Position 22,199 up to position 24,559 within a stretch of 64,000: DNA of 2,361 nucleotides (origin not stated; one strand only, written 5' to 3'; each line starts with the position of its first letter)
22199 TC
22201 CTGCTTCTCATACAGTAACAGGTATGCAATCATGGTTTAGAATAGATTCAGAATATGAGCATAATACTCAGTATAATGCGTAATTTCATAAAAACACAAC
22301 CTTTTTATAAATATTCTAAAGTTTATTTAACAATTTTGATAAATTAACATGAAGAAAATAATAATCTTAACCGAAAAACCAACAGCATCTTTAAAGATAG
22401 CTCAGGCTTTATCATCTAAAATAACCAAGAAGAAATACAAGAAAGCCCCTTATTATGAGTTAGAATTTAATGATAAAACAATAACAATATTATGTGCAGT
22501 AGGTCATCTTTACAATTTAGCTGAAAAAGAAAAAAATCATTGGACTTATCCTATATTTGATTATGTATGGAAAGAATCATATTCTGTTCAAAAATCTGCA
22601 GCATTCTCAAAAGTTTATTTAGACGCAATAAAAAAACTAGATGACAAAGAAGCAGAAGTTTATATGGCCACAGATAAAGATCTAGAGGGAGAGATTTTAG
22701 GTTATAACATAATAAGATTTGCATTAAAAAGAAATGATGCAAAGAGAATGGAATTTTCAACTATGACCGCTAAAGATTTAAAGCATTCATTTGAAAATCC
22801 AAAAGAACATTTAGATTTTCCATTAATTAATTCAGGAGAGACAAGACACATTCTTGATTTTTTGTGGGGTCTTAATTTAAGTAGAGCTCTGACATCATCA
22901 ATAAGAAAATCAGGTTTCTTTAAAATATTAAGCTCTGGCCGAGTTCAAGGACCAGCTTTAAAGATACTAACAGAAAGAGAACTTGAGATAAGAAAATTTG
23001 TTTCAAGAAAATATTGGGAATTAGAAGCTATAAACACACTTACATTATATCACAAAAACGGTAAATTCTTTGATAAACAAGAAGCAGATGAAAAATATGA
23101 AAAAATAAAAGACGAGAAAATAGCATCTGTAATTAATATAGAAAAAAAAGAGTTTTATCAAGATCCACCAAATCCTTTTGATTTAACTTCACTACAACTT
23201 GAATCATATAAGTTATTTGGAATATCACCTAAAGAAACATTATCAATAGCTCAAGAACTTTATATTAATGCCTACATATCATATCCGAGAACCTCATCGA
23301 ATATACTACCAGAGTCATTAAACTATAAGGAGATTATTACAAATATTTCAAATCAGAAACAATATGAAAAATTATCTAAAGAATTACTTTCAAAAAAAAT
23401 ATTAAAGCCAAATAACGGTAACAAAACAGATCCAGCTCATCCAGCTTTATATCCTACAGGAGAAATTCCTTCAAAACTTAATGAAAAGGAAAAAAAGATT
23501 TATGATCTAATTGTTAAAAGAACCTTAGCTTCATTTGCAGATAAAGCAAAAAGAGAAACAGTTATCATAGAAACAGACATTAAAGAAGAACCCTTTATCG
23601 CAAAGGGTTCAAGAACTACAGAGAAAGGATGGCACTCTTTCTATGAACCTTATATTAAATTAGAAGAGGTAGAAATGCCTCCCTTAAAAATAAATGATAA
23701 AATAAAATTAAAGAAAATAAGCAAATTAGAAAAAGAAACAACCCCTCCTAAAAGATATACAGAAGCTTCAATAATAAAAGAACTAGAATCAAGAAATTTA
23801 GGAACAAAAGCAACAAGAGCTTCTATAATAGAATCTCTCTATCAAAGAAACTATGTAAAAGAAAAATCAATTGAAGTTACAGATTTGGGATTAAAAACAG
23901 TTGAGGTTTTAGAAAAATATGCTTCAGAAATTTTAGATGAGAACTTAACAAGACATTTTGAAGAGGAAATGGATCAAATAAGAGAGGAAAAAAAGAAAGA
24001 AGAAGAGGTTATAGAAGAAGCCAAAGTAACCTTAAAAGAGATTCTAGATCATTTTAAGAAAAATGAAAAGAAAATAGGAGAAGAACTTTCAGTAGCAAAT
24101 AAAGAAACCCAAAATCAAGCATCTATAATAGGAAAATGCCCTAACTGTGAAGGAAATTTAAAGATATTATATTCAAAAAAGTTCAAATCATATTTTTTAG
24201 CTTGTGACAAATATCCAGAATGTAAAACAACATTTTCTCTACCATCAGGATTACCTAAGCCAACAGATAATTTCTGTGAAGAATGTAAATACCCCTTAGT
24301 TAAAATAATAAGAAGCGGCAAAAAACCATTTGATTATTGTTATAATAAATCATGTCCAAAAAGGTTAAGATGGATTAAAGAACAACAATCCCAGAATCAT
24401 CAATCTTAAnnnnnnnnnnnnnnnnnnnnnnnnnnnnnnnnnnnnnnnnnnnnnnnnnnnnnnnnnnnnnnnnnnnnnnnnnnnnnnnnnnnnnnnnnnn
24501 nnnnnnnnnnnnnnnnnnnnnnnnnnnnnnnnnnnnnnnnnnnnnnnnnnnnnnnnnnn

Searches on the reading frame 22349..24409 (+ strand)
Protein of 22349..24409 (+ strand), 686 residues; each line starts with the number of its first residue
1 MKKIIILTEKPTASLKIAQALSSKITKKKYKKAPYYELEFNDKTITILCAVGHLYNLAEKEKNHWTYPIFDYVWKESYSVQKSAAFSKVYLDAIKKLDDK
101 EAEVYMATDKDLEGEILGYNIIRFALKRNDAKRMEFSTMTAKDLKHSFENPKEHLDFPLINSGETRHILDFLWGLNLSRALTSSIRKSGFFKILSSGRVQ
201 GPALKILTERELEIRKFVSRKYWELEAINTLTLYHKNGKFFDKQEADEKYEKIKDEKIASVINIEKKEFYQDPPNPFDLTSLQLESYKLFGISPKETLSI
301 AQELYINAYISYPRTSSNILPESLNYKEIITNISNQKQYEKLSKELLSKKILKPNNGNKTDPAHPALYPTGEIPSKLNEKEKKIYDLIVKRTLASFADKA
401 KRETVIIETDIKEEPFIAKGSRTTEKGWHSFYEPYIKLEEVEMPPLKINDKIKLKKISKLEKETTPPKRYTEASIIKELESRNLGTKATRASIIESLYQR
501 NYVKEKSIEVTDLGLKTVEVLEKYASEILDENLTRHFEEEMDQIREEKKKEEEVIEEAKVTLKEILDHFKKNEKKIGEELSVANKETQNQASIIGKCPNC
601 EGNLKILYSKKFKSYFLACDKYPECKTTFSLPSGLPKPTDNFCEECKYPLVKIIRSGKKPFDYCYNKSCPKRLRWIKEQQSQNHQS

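Call 25: search_protein_families(library=pfam, proteins=[window:22349-24409:+], max_evalue=0.0001)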
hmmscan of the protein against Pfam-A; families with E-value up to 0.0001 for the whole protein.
window:22349-24409:+ (686 aa): 3 families
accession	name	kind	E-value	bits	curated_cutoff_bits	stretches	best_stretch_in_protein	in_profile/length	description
PF01131.25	Topoisom_bac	-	1.2e-120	403.7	35.1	1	156-555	3-410/411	DNA topoisomerase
PF01751.28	Toprim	-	3.4e-09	37.2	23.1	1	5-137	2-94/96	Toprim domain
PF01396.24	Zn_ribbon_Top1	-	1.4e-07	31.7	32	1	595-632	2-37/39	Topoisomerase DNA binding C4 zinc finger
